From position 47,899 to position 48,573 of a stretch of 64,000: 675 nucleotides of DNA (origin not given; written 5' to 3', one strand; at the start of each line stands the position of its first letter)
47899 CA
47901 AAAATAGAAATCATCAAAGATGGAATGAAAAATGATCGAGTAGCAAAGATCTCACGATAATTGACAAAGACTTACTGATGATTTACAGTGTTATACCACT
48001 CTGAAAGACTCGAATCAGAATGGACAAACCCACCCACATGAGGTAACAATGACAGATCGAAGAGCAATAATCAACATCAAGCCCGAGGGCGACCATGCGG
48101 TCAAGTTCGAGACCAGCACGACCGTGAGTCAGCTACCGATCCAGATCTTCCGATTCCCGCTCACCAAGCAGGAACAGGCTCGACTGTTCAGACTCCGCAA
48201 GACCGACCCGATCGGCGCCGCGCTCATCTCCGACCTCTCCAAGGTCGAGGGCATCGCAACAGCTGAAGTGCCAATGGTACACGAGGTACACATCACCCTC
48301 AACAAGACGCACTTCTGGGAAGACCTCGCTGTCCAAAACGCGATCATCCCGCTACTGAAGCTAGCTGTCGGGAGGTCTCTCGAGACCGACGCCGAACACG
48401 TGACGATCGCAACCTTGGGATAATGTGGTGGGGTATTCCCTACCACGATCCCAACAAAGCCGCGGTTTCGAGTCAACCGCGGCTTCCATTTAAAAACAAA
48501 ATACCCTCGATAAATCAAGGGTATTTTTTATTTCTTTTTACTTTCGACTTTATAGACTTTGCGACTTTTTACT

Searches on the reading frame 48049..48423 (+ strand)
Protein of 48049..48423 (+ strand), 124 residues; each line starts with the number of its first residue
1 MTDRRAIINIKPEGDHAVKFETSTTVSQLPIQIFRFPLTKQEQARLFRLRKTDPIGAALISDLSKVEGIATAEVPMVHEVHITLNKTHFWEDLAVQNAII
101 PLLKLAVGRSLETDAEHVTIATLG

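Call 79: search_protein_families(library=pfam, proteins=[window:48049-48423:+], max_evalue=0.1)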
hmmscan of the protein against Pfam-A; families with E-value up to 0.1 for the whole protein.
window:48049-48423:+ (124 aa): 1 family
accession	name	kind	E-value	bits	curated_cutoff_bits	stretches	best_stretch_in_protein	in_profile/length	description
PF12737.12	Mating_C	-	0.073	12.7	22.5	1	17-113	233-317/409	C-terminal domain of homeodomain 1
